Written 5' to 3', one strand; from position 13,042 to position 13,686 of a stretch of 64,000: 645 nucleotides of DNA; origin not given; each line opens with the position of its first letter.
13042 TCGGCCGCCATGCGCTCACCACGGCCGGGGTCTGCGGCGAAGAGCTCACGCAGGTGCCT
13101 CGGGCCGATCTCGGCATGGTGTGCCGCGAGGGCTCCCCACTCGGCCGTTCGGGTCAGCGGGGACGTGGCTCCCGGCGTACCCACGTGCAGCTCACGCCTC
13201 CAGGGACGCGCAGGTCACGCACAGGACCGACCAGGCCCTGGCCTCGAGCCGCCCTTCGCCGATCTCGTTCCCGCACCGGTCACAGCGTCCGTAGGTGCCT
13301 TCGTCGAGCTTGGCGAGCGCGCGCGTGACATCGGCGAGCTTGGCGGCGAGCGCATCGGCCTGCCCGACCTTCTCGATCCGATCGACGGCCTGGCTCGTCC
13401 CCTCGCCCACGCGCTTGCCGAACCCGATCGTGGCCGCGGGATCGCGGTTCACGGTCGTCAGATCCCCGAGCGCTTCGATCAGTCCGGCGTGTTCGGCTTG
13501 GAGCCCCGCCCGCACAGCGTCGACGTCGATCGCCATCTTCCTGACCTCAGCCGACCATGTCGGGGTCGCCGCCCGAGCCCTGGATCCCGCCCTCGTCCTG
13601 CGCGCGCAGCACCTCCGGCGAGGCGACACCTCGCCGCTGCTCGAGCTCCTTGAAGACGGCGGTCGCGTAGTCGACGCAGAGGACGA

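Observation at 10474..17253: Cyanophycin operon cphB-cphA in an actinobacterial-type genome, followed on the same strand by a DksA/TraR zinc-finger gene, pgi and gnd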

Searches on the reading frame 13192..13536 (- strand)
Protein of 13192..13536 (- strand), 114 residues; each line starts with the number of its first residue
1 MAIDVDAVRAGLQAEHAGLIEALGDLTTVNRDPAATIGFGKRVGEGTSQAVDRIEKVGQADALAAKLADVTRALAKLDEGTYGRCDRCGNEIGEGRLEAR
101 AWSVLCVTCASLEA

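Call 4: search_protein_families(library=pfam, proteins=[window:13192-13536:-])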
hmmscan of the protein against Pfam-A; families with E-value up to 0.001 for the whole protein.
window:13192-13536:- (114 aa): 1 family
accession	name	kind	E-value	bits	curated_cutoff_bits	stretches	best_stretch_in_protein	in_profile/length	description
PF01258.23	zf-dskA_traR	-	4.2e-11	43.1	24.9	1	80-111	1-32/36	Prokaryotic dksA/traR C4-type zinc finger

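Call 5: search_protein_families(library=ncbifam, proteins=[window:13192-13536:-])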
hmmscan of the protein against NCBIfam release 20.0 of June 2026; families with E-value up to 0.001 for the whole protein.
window:13192-13536:- (114 aa): 5 families
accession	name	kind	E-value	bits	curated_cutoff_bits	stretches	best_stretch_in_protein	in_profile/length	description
TIGR02890.1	bacill_yteA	subfamily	3.1e-11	43.6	134.4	1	49-111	53-115/159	regulatory protein, yteA family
TIGR02420.1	dksA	equivalog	9.4e-11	42.1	115.5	1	67-110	65-108/110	RNA polymerase-binding protein DksA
NF033459.1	DksA_like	equivalog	2.2e-10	40.8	105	1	63-110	59-106/113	RNA polymerase-binding protein DksA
NF008045.0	PRK10778.1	equivalog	1.5e-07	31.8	289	1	67-112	96-141/151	RNA polymerase-binding protein DksA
TIGR02419.1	C4_traR_proteo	subfamily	1e-05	26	59.7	1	51-112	3-62/64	phage/conjugal plasmid C-4 type zinc finger protein, TraR family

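Call 16: find_homologous_proteins(query=window:13192-13536:-, max_evalue=0.001)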
Query window:13192-13536:- (114 aa): 837 proteins with E <= 0.001 among 939 candidates; the best 120 are listed.
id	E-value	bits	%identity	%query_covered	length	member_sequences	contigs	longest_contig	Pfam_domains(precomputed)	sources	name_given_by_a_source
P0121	7.2e-66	237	100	100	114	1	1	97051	PF01258.24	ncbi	ncbi:MAG: TraR/DksA C4-type zinc finger protein [Actinomycetota bacterium]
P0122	5.9e-59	215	89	100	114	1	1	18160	PF01258.24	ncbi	-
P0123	2.5e-52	194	82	100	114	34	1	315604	PF01258.24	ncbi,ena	-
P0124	2.4e-50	187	82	97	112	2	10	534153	PF01258.24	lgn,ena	-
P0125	2.4e-50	187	81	100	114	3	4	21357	PF01258.24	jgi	jgi:DnaK suppressor protein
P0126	3.6e-50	187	80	97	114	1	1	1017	PF01258.24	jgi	-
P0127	5.2e-50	186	82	97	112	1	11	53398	PF01258.24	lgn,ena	-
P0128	6.1e-50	186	81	97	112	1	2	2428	PF01258.24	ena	-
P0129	1.6e-49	185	81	97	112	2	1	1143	PF01258.24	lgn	-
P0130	2.0e-49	184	81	97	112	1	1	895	PF01258.24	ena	-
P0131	2.0e-49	184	81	97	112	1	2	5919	PF01258.24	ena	-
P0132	2.2e-49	184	80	100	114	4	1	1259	PF01258.24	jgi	jgi:DnaK suppressor protein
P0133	5.6e-49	183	80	97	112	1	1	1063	PF01258.24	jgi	-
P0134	1.0e-48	182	81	97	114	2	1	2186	PF01258.24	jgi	jgi:DnaK suppressor protein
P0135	3.0e-48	181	78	100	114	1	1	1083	PF01258.24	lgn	-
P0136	1.1e-47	179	77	100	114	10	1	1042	PF01258.24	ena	-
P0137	1.7e-47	178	81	97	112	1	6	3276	PF01258.24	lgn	-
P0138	2.8e-47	178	78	97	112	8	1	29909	PF01258.24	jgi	jgi:DnaK suppressor protein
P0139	3.9e-41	158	68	97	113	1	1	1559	PF01258.24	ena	-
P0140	5.9e-41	157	69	97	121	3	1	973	PF01258.24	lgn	-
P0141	2.2e-40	155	68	96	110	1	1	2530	PF01258.24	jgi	jgi:DnaK suppressor protein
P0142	3.5e-40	155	68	97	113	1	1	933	PF01258.24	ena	-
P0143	4.4e-40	154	67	96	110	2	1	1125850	PF01258.24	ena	-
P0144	5.2e-40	154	68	97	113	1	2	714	PF01258.24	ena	-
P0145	7.6e-40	154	66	97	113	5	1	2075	PF01258.24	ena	-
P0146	8.3e-40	154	70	97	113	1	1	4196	PF01258.24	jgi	jgi:DnaK suppressor protein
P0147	8.4e-40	154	71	93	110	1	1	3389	PF01258.24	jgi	jgi:DnaK suppressor protein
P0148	1.3e-39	153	66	96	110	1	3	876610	PF01258.24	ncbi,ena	-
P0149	1.6e-39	153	67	97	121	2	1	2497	PF01258.24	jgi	jgi:RNA polymerase-binding transcription factor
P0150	2.1e-39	152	68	97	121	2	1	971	PF01258.24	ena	-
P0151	2.1e-39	152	70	93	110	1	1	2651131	PF01258.24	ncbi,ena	-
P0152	2.3e-39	152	68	97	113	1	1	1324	PF01258.24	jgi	jgi:DnaK suppressor protein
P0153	3.1e-39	152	68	97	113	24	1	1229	PF01258.24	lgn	-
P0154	5.5e-39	151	67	95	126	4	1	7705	PF01258.24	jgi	jgi:DnaK suppressor protein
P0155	6.9e-39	151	69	97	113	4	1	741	PF01258.24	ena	-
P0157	8.5e-39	150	68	96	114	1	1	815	PF01258.24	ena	-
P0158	9.2e-39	150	67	95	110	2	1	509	PF01258.24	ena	-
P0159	1.3e-38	150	65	98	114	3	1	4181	PF01258.24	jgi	-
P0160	1.5e-38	149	68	96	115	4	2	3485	PF01258.24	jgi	jgi:DnaK suppressor protein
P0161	2.1e-38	149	66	96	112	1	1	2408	PF01258.24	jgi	jgi:DnaK suppressor protein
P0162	2.8e-38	149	68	97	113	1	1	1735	PF01258.24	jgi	jgi:DnaK suppressor protein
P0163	3.3e-38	148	66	97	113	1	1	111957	PF01258.24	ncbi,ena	-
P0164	3.7e-38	148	68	96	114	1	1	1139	PF01258.24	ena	-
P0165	4.1e-38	148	65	96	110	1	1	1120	PF01258.24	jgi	jgi:DnaK suppressor protein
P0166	4.1e-38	148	69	96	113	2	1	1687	PF01258.24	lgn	-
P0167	4.5e-38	148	66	97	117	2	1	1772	PF01258.24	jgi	-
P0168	4.7e-38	148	65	97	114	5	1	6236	PF01258.24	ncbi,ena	-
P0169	4.9e-38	148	67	96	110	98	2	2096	PF01258.24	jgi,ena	jgi:DnaK suppressor protein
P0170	5.2e-38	148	69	96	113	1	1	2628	PF01258.24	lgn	-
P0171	5.3e-38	148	68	96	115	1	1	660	PF01258.24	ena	-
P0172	5.6e-38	148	68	97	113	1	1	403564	PF01258.24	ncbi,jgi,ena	jgi:RNA polymerase-binding transcription factor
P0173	5.9e-38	148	68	97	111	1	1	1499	PF01258.24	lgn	-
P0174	6.0e-38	148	67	97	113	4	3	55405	PF01258.24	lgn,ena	-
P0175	6.4e-38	147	64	98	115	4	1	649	PF01258.24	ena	-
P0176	8.3e-38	147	66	96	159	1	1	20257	PF01258.24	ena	-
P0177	8.6e-38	147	66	96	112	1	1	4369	PF01258.24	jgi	jgi:DnaK suppressor protein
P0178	1.0e-37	147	65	98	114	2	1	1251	PF01258.24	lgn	-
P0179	1.2e-37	147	67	97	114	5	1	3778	PF01258.24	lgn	-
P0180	1.7e-37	146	63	97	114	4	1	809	PF01258.24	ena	-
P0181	1.7e-37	146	64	96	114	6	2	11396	PF01258.24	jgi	-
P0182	1.7e-37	146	67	96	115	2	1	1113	PF01258.24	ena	-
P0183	1.9e-37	146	66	97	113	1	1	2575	PF01258.24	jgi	jgi:DnaK suppressor protein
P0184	2.0e-37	146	67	97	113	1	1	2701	PF01258.24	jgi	jgi:RNA polymerase-binding transcription factor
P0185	2.0e-37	146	68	97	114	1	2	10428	PF01258.24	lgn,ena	-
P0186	2.1e-37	146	68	97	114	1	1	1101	PF01258.24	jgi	jgi:DnaK suppressor protein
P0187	2.1e-37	146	68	97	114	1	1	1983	PF01258.24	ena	-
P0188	2.3e-37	146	68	97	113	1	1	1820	PF01258.24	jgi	jgi:DnaK suppressor protein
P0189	2.5e-37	146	67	96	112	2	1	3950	PF01258.24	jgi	jgi:DnaK suppressor protein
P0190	2.8e-37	145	68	97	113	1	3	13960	PF01258.24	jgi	jgi:DnaK suppressor protein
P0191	3.2e-37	145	67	97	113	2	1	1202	PF01258.24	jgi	jgi:DnaK suppressor protein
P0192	3.2e-37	145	68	97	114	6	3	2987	PF01258.24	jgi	jgi:DnaK suppressor protein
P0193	3.5e-37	145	66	100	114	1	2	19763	PF01258.24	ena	-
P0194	3.6e-37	145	62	96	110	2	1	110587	PF01258.24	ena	-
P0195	4.2e-37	145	65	96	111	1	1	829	PF01258.24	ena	-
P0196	4.2e-37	145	68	97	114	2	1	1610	PF01258.24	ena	-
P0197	4.3e-37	145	68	97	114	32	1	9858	PF01258.24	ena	-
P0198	4.4e-37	145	66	97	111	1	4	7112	PF01258.24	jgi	jgi:DnaK suppressor protein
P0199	4.5e-37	145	67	97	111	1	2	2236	PF01258.24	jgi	jgi:DnaK suppressor protein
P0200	4.6e-37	145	67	97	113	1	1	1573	PF01258.24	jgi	jgi:DnaK suppressor protein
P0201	4.8e-37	145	64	97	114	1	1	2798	PF01258.24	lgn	-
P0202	5.1e-37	145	70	87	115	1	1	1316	PF01258.24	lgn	-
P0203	5.2e-37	145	63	97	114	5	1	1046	PF01258.24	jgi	jgi:DnaK suppressor protein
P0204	5.3e-37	145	65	97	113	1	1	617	PF01258.24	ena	-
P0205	6.7e-37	144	65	97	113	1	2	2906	PF01258.24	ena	-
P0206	6.8e-37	144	66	97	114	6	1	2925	PF01258.24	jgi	jgi:DnaK suppressor protein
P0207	6.8e-37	144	66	96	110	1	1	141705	PF01258.24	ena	-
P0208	7.2e-37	144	68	95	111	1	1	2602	PF01258.24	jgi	jgi:DnaK suppressor protein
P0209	7.5e-37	144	66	95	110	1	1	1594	PF01258.24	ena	-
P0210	7.7e-37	144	67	97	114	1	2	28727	PF01258.24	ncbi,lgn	ncbi:MAG: TraR/DksA family transcriptional regulator [Actinomycetota bacterium]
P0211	8.6e-37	144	65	96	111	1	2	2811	PF01258.24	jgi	jgi:DnaK suppressor protein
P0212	9.6e-37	144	64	100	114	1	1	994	PF01258.24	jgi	jgi:DnaK suppressor protein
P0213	9.9e-37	144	62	97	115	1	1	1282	PF01258.24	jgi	jgi:DnaK suppressor protein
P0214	1.1e-36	143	65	100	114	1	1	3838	PF01258.24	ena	-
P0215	1.2e-36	143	64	97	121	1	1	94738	PF01258.24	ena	-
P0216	1.2e-36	143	69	95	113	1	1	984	PF01258.24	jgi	jgi:DnaK suppressor protein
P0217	1.3e-36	143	65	100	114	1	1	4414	PF01258.24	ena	-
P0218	1.4e-36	143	65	96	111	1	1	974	PF01258.24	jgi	-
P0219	1.4e-36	143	67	95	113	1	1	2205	PF01258.24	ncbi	-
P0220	1.5e-36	143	65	96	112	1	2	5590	PF01258.24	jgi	jgi:DnaK suppressor protein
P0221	1.6e-36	143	70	88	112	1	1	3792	PF01258.24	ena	-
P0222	1.7e-36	143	64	96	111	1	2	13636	PF01258.24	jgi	jgi:DnaK suppressor protein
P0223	1.8e-36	143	64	100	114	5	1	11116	PF01258.24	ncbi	-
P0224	1.8e-36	143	64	96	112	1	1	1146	PF01258.24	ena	-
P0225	2.0e-36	143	65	96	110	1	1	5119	PF01258.24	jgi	jgi:DnaK suppressor protein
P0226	2.0e-36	143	66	96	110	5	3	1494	PF01258.24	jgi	jgi:DnaK suppressor protein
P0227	2.0e-36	143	62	96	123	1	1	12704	PF01258.24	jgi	jgi:DnaK suppressor protein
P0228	2.2e-36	143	65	97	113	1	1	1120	PF01258.24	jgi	jgi:DnaK suppressor protein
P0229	2.2e-36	143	65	96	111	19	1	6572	PF01258.24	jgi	jgi:DnaK suppressor protein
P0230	2.2e-36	142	65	96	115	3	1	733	PF01258.24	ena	-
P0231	2.3e-36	142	61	100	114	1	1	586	PF01258.24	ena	-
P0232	2.3e-36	142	68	96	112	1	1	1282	PF01258.24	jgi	-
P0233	2.4e-36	142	65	97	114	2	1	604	PF01258.24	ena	-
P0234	2.4e-36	142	65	96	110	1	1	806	PF01258.24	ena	-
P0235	2.6e-36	142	66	96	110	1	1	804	PF01258.24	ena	-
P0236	2.6e-36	142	66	97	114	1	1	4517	PF01258.24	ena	-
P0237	2.7e-36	142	67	96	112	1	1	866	PF01258.24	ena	-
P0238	2.7e-36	142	66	97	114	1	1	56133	PF01258.24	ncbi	ncbi:MAG: TraR/DksA family transcriptional regulator [Actinomycetota bacterium]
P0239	2.9e-36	142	69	95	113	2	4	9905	PF01258.24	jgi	jgi:DnaK suppressor protein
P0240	3.3e-36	142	62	97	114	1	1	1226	PF01258.24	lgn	-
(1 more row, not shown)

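Call 37: search_solved_structures(query=window:13192-13536:-, max_evalue=1, show_alignments=3)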
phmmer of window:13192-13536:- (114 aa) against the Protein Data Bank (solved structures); distinct sequences matched with E-value up to 1: 4.
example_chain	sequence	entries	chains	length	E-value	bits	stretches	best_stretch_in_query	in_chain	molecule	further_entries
2kq9_A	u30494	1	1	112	4.9e-07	33.6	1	47-111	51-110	DnaK suppressor protein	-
1tjl_A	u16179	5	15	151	5.1e-06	30.3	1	67-112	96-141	DnaK suppressor protein | RNA polymerase-binding transcription factor DksA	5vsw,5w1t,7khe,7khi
6ptg_A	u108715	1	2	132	0.00058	23.7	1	33-107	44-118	DnaK Suppressor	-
4ijj_A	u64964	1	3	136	0.023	18.6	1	68-109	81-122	Putative C4-type zinc finger protein, DksA/TraR family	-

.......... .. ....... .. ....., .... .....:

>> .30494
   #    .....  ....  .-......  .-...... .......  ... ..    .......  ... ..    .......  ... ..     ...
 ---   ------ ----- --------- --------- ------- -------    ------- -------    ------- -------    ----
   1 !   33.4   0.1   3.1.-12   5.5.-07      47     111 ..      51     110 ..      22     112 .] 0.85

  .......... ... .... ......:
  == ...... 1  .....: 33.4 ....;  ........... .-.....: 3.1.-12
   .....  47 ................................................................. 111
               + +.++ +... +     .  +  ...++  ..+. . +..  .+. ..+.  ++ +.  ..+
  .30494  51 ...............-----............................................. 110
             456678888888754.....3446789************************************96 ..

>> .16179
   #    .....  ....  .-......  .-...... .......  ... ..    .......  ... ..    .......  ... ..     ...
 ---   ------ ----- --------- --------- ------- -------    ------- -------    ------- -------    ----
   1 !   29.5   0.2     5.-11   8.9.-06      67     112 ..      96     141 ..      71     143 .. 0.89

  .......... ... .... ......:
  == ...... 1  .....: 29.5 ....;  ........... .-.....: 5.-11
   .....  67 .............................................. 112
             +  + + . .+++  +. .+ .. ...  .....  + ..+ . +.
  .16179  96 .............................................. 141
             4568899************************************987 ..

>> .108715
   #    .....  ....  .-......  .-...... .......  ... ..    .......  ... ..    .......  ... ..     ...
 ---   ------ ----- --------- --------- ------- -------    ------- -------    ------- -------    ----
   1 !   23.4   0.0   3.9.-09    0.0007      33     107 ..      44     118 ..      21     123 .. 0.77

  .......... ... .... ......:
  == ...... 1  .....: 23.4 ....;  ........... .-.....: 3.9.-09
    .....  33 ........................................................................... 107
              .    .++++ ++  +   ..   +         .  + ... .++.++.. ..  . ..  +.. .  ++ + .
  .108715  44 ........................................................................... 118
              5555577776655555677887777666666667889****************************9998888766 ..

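Call 39: predict_structure(alignment_id=A1)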
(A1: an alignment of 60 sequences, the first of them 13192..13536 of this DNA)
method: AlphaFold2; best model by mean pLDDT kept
length: 114 residues; sequences in the alignment: 60
mean_pLDDT: 86.2   pTM: 0.73
mean pLDDT of the five models: 86.2, 84.3, 83.3, 81.8, 80.1
residues with pLDDT >= 90: 73; 70-90: 21; 50-70: 20; < 50: 0
segments of 3 or more residues with pLDDT < 50: none
pLDDT, mean of each block of 10 residues (from residue 1): 88 97 82 59 66 82 95 97 96 94 95 79
secondary structure, 60 per line:
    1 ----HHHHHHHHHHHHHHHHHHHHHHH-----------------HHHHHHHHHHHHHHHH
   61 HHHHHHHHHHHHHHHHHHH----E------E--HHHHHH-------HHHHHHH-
elements in order: H5-27 H45-79 H94-99 H107-113

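Call 42: fold_search(model_id=the predicted structure, library=pdb)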
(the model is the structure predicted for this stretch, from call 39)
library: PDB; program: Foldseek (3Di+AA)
matches with E <= 10: 175; with E <= 0.001: 6
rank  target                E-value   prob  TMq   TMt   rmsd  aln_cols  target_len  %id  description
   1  4ijj_A                2.6e-05  1.00  0.55  0.51   5.4       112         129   24  Structure of transcription factor DksA2 from Pseudomonas aeruginosa (released 2013-02-27)
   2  7khi_M                4.0e-05  1.00  0.76  0.63   3.2       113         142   25  Escherichia coli RNA polymerase and rrnBP1 promoter complex with DksA/ppGpp (released 2020-10-28)
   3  4ijj_B                1.1e-04  1.00  0.54  0.49   5.5       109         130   24  Structure of transcription factor DksA2 from Pseudomonas aeruginosa (released 2013-02-27)
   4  1tjl_A                1.4e-04  1.00  0.49  0.41   5.8       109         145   25  Crystal structure of transcription factor DksA from E. coli (released 2004-09-07)
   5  5vsw_M                1.5e-04  1.00  0.50  0.41   5.9       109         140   25  X-ray crystal structure of Escherichia coli RNA polymerase and DksA/ppGpp complex (released 2017-06-14)
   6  2kq9_MODEL_1_A        4.0e-04  1.00  0.61  0.62  12.4       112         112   24  Solution structure of DnaK suppressor protein from Agrobacterium tumefaciens C58. Northeast Structural Genomic (released 2009-11-17)
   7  6ptg_B                2.6e-03  1.00  0.43  0.57   5.0       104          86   20  Structure of RNA polymerase binding protein and transcriptional regulator Dks from Chlamydia trachomatis L2 (LGV434) (released 2019-07-24)
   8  6ptg_A                4.3e-03  1.00  0.43  0.57  16.4        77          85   26  Structure of RNA polymerase binding protein and transcriptional regulator Dks from Chlamydia trachomatis L2 (LGV434) (released 2019-07-24)
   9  1wle_B                5.8e-01  0.38  0.36  0.13  10.8        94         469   15  Crystal Structure of mammalian mitochondrial seryl-tRNA synthetase complexed with seryl-adenylate (released 2005-09-06)
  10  3lnn_B                7.4e-01  0.35  0.32  0.18   8.3        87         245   14  Crystal structure of ZneB from Cupriavidus metallidurans (released 2010-06-30)
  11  1l8d_B                1.1e+00  0.25  0.30  0.33   7.4        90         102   13  Rad50 coiled-coil Zn hook (released 2002-08-28)
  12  6gir                  1.4e+00  0.21  0.29  0.11  10.0        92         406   15  Arabidopsis thaliana cytosolic seryl-tRNA synthetase (released 2019-01-02)
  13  1l8d_A                1.5e+00  0.20  0.29  0.32   7.5        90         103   13  Rad50 coiled-coil Zn hook (released 2002-08-28)
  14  3qo8                  1.8e+00  0.20  0.35  0.11  10.0        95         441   13  Crystal Structure of seryl-tRNA synthetase from Candida albicans (released 2011-08-03)
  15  6zff_A                1.9e+00  0.33  0.35  0.34   5.6        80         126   15  Pyrococcus furiosus Rad50 coiled coils in rod configuration (released 2020-07-08)
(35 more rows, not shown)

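Call 48: search_protein_representatives(alignment_id=A1)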
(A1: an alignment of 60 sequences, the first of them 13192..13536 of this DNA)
Query: 60 sequences, 114 profile positions. Proteins with E-value up to 0.001 (for the whole library): 25126; up to 1e-10: 889; up to 1e-30: 7. The best 150 are listed.
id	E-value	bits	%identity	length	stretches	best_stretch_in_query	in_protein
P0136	1.2e-54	199.4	-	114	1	1-113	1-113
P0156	1.1e-42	160.8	-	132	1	1-94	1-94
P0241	5.4e-33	129.6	-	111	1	7-112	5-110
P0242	1.5e-32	128.1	-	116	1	5-112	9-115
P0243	1.5e-31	124.9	-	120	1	3-81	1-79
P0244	1.6e-31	124.8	-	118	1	7-111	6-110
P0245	6.4e-31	122.9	-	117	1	8-113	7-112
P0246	5.6e-30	119.8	-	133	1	1-75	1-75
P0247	2.7e-29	117.7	-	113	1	35-112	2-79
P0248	2.7e-28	114.4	-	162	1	2-111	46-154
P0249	4.8e-28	113.6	-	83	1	35-113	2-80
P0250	7.4e-28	113.0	-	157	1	3-96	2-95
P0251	3.6e-27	110.8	-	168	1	3-113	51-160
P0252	4.1e-27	110.6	-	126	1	3-113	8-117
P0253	4.2e-27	110.6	-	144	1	2-90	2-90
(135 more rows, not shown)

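Call 60: find_encoding_contigs(protein=window:13192-13536:-, flank=10000, max_places=3)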
Protein window:13192-13536:- (114 aa): no gene with exactly this product is on record in the collection.

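Call 61: find_encoding_contigs(protein=P0143, flank=8000, max_places=3)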
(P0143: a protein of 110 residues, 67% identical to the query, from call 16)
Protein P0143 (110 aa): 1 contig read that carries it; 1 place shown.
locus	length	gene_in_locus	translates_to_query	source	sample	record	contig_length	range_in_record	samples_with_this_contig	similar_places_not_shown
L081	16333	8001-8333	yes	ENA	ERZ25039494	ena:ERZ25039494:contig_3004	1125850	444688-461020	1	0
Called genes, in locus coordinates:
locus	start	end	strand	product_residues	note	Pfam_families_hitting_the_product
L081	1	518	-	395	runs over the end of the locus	PF01895:PhoU, PF02080:TrkA_C, PF01895:PhoU (weak), PF02080:TrkA_C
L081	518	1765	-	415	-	PF01769:MgtE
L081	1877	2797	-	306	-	-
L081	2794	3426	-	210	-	PF07336:ABATE, PF11706:zf-CGNR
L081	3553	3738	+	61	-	-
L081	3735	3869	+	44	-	-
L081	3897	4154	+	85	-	-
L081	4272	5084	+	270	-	PF03575:Peptidase_S51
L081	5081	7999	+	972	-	PF18921:Cyanophycin_syn, PF02786:CPSase_L_D2 (weak), PF08443:RimK (weak), PF13549:ATP-grasp_5 (weak), PF08245:Mur_ligase_M, PF02875:Mur_ligase_C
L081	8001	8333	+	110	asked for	PF01258:zf-dskA_traR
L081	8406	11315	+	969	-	PF03176:MMPL, PF25994:HH_AprE (faint), PF28019:HmpF (faint), PF03176:MMPL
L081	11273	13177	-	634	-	PF19291:TREH_N, PF00723:Glyco_hydro_15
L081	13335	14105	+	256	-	PF02358:Trehalose_PPase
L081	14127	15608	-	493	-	PF00982:Glyco_transf_20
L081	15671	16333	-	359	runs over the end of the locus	PF07676:PD40 (faint), PF00930:DPPIV_N (faint), PF26550:Tricorn_2nd (weak), PF26549:Tricorn_N (weak)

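Call 76: find_related_loci(query=P0252, collection=metagenome_contigs, flank=6000)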
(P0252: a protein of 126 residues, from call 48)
Query P0252 (126 aa) in metagenome_contigs; peptide patterns used: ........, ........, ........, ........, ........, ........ (x = any residue, [..] = any of these).
600 stretches matched a pattern (row limit reached: there are more); 246 encode a relative of the query (tblastn E <= 1e-3); the best 80 are kept; 80 distinct loci.
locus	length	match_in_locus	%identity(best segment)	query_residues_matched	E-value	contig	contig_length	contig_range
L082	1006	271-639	85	4-126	3e-70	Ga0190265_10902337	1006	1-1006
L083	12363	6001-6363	82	6-126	1e-60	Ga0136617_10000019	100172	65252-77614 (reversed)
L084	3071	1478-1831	82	1-118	5e-59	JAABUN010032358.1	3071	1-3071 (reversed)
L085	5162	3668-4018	84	5-121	2e-58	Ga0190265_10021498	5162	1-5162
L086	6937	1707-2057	76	1-117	4e-58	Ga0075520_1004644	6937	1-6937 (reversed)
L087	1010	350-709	78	6-125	6e-61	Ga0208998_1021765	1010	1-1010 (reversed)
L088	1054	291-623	84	7-117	7e-60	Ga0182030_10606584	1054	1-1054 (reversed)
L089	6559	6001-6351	75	1-117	3e-56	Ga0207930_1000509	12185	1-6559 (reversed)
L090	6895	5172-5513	77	1-114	1e-55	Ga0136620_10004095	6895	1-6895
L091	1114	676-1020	78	3-117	1e-57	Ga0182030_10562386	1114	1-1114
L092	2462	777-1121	77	1-115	1e-54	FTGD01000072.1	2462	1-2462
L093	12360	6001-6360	73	1-120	4e-54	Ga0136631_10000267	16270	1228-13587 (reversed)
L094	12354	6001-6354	77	4-121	1e-54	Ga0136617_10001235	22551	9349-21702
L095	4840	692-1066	73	1-126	2e-54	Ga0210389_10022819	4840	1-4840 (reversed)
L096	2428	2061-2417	76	1-119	4e-54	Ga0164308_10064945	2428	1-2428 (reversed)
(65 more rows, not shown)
